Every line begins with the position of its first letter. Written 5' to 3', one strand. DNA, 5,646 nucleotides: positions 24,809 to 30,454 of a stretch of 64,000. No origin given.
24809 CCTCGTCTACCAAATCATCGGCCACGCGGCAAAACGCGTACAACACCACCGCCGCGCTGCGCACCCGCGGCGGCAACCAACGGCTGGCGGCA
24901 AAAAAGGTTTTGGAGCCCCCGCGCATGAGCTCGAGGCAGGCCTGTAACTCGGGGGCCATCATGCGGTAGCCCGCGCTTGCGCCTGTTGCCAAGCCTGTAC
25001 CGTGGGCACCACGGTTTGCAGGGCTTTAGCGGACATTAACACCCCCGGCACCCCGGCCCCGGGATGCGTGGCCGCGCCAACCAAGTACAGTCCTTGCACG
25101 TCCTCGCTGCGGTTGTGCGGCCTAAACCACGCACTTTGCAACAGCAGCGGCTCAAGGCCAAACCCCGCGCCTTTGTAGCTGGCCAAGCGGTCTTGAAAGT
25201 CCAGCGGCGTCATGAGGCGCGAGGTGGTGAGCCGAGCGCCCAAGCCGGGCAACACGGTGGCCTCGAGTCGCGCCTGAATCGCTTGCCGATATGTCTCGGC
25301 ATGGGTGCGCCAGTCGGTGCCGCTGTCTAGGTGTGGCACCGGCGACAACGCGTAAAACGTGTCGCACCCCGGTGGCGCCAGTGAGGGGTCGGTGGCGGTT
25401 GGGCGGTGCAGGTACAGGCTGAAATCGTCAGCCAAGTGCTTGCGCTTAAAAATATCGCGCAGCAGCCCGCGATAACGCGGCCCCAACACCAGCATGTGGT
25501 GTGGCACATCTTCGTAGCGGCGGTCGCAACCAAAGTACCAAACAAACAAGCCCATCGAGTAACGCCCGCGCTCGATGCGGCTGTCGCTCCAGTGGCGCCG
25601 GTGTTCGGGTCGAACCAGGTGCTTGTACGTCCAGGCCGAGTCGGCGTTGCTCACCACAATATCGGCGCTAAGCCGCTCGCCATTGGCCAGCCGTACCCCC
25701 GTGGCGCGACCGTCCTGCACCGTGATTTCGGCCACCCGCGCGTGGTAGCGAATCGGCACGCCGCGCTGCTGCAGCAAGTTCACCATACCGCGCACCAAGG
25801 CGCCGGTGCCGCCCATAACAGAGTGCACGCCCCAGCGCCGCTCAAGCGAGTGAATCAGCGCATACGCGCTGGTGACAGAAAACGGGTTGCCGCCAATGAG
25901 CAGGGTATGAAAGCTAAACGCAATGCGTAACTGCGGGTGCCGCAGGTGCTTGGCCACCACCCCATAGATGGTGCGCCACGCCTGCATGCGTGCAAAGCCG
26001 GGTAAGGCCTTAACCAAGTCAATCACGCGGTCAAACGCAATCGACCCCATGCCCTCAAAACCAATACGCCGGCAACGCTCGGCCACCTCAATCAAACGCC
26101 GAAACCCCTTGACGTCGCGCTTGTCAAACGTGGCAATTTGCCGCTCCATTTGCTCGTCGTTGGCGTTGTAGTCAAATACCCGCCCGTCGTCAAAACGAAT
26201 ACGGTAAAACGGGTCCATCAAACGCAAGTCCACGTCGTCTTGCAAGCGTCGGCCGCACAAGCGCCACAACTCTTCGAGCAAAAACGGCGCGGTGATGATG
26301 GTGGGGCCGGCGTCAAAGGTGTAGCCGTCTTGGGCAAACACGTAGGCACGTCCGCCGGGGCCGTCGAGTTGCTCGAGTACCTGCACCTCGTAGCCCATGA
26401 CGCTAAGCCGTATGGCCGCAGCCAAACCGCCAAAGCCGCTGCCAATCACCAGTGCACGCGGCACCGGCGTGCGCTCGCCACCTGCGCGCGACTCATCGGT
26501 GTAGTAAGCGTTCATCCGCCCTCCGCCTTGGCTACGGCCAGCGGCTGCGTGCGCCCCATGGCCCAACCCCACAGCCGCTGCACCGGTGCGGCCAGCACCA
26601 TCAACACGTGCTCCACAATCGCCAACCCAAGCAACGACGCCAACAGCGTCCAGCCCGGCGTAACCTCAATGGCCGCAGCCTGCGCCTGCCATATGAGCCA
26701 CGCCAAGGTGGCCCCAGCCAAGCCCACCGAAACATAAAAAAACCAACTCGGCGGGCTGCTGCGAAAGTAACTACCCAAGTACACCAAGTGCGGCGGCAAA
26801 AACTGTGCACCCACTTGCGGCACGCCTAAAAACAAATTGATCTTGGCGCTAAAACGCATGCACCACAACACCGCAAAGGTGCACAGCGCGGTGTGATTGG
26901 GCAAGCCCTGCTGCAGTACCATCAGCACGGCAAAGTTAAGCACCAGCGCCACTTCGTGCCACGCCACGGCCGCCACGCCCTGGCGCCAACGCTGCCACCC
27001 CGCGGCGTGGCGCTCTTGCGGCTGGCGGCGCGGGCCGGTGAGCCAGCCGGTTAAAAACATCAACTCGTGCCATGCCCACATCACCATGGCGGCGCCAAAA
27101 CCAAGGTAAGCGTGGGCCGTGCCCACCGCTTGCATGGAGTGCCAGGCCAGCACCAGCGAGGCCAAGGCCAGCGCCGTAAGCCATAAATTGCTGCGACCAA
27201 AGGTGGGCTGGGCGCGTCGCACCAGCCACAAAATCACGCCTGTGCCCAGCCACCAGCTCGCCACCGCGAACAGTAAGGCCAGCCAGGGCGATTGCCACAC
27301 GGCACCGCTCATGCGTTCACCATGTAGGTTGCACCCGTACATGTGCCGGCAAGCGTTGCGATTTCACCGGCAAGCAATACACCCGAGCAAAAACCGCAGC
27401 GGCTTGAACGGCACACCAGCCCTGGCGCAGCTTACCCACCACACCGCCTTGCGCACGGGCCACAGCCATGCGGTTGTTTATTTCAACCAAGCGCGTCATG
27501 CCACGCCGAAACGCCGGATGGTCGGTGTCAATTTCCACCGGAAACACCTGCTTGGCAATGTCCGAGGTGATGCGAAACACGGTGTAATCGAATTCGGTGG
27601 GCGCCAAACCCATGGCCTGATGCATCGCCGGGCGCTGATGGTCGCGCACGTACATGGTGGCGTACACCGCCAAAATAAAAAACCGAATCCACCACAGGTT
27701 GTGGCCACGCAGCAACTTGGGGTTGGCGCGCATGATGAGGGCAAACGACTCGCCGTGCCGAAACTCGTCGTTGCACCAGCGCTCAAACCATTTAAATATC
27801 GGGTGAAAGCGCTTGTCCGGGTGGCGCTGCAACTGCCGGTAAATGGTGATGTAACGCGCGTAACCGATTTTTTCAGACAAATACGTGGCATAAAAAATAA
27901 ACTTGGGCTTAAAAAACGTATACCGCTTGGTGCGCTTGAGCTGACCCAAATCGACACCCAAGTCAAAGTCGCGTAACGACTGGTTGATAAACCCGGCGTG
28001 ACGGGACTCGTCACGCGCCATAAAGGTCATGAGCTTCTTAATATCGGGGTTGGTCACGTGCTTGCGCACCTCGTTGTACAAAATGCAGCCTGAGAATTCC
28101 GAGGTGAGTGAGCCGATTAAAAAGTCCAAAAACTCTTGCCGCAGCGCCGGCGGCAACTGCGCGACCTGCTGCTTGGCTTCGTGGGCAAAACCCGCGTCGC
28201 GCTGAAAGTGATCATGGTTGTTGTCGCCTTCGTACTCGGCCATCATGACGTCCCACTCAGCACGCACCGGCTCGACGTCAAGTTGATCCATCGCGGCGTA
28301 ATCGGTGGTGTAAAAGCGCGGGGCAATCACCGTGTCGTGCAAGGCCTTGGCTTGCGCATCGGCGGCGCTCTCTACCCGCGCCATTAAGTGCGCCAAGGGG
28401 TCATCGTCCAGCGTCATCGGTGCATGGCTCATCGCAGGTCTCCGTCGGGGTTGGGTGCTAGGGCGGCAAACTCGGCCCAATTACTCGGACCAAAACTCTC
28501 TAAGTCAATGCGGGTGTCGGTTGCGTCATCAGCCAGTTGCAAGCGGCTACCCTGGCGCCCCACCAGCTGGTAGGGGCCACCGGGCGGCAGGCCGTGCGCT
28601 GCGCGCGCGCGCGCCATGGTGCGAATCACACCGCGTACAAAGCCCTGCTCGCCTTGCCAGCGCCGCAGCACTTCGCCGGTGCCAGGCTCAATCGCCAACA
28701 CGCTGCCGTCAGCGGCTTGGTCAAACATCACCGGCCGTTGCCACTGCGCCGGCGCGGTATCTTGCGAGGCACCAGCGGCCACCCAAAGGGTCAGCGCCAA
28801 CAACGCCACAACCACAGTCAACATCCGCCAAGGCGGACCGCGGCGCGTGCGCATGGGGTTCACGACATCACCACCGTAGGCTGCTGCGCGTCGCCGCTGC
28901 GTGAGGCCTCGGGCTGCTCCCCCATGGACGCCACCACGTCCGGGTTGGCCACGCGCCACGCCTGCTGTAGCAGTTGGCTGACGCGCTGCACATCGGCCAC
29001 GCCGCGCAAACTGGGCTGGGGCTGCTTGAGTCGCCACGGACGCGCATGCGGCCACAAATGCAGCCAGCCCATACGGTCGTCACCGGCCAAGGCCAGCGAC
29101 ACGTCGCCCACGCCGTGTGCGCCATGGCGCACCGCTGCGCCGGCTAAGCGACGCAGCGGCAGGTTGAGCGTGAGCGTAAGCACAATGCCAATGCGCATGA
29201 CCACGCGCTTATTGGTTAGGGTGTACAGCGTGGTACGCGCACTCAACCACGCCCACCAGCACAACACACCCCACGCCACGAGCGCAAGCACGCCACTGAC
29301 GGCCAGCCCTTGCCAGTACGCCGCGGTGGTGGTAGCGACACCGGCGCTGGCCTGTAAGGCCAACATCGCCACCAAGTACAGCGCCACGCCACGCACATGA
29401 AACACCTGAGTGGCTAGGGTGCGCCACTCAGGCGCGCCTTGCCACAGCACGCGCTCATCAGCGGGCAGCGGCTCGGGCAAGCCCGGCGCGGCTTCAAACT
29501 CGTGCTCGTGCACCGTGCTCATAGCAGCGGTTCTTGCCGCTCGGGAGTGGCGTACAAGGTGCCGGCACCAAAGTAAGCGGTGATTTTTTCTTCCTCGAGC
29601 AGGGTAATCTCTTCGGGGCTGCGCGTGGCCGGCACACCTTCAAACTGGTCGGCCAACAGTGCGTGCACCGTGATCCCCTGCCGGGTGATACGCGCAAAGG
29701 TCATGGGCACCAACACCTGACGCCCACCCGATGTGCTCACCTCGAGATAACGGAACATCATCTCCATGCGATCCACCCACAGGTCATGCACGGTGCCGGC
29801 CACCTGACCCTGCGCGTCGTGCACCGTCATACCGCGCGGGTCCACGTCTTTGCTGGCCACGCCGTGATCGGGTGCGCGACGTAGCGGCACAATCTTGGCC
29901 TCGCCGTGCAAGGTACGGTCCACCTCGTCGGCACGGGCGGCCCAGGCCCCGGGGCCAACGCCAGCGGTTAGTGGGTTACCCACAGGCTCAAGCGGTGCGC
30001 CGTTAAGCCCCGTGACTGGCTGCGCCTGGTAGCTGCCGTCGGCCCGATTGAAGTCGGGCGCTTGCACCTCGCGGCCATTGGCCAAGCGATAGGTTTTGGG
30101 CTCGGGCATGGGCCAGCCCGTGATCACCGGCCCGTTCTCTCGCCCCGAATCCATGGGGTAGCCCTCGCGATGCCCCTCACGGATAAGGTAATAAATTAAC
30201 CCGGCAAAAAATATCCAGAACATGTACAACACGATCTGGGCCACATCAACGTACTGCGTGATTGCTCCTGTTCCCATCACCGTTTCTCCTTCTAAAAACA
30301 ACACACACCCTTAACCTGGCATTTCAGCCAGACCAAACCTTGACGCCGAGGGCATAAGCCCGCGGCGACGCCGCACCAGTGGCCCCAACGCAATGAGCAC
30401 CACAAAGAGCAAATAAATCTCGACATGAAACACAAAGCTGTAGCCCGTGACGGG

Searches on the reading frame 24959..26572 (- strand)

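Call 33: search_protein_families(library=ncbifam, proteins=[window:24959-26572:-], max_evalue=0.00001)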
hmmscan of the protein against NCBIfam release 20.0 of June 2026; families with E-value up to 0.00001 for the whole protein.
window:24959-26572:- (537 aa): 15 families
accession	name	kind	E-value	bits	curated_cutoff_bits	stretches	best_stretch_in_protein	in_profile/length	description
TIGR02734.1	crtI_fam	subfamily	5.5e-183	609.2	238.1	1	40-528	1-494/504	phytoene desaturase family protein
NF058655.1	CrtID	equivalog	3.4e-88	296.6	640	1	41-517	2-476/478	bifunctional phytoene desaturase/3,4-desaturase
NF045637.1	carotdesatCrtDProt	equivalog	6.1e-68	229.5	580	1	41-517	2-477/485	1-hydroxycarotenoid 3,4-desaturase CrtD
NF042421.1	hydcarot_desat_CrtD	equivalog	4.3e-57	193.7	500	1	39-522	3-483/487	1-hydroxycarotenoid 3,4-desaturase CrtD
TIGR02730.1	carot_isom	equivalog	8.5e-35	120.5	586.9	2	244-515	216-481/493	carotenoid isomerase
NF045689.1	BCarotKetCrtO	equivalog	1.1e-26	93.6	1000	2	40-323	6-310/563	beta-carotene ketolase CrtO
TIGR02733.1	desat_CrtD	equivalog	3.6e-21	75.4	549.7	2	248-518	223-484/492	C-3',4' desaturase CrtD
TIGR03467.1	HpnE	equivalog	1.4e-14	54.3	283.05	1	41-93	2-56/430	hydroxysqualene dehydroxylase HpnE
NF005560.0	PRK07233.1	equivalog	5.3e-13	48.6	252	1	41-87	4-50/435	hypothetical protein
NF005548.0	PRK07208.1-4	equivalog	4.7e-09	35.4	389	1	39-137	5-99/488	hypothetical protein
NF005313.0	PRK06847.1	subfamily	4e-08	32.6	372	0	37-68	4-35/375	hypothetical protein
NF005547.0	PRK07208.1-3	equivalog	3.9e-07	29.2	380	0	40-89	7-56/465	hypothetical protein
NF006130.0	PRK08274.1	equivalog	7.2e-07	28.4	369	0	250-311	125-190/467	FAD-dependent tricarballylate dehydrogenase TcuA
NF001933.0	PRK00711.1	subfamily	1.4e-06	27.6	383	0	259-310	203-253/429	D-amino acid dehydrogenase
NF005566.0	PRK07236.1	subfamily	5e-06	25.7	333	0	37-69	6-38/386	hypothetical protein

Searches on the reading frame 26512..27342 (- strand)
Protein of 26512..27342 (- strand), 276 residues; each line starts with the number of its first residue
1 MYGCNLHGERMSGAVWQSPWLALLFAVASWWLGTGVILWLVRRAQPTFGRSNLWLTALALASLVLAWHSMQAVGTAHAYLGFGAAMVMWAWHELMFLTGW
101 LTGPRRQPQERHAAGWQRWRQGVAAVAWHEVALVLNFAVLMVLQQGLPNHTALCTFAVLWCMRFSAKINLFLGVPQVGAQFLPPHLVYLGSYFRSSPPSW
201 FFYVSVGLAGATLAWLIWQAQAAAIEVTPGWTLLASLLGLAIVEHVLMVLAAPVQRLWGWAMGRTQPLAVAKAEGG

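Call 33: search_protein_families(library=ncbifam, proteins=[window:26512-27342:-], max_evalue=0.00001)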
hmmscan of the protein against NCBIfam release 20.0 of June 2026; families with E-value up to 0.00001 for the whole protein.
window:26512-27342:- (276 aa): 1 family
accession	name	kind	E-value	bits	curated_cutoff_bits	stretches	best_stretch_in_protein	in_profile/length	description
TIGR03055.1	photo_alph_chp2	equivalog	1.3e-56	191.8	164.05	1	23-262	3-245/245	putative photosynthetic complex assembly protein PuhE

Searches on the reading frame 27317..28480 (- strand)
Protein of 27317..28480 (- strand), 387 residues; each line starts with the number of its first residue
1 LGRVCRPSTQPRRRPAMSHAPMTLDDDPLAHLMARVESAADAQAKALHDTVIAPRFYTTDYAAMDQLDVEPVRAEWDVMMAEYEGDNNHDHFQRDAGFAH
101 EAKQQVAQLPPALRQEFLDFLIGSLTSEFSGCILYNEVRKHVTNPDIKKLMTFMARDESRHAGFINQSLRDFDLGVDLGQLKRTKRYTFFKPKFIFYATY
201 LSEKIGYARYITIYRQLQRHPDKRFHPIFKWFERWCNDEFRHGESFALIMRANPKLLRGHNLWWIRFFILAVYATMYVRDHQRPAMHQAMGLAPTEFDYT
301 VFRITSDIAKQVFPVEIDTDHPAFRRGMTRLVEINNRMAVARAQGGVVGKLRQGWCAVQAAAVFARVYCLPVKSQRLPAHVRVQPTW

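Call 33: search_protein_families(library=ncbifam, proteins=[window:27317-28480:-], max_evalue=0.00001)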
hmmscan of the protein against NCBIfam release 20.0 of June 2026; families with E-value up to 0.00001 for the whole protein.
window:27317-28480:- (387 aa): 2 families
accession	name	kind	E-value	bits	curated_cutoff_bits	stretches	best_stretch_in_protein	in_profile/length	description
NF010172.0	PRK13654.1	subfamily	4.7e-143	476.7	391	1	37-383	14-360/361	magnesium-protoporphyrin IX monomethyl ester cyclase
TIGR02029.1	AcsF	equivalog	1.3e-141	471.5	192.5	1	43-374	4-336/337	magnesium-protoporphyrin IX monomethyl ester (oxidative) cyclase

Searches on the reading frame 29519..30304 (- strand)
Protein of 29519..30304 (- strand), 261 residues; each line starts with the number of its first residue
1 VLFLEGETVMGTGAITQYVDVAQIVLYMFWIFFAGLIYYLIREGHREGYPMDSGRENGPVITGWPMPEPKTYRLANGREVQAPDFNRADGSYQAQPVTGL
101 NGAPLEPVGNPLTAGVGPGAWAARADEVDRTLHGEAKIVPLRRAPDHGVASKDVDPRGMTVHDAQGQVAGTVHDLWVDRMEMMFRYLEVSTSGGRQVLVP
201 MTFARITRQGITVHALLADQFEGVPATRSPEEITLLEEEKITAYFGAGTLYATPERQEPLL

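Call 33: search_protein_families(library=ncbifam, proteins=[window:29519-30304:-], max_evalue=0.00001)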
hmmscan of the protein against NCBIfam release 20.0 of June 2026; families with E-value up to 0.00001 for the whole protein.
window:29519-30304:- (261 aa): 1 family
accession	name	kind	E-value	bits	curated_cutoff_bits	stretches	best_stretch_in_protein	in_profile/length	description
TIGR01150.2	puhA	equivalog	2.2e-101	338.7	200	1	13-261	2-262/262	photosynthetic reaction center subunit H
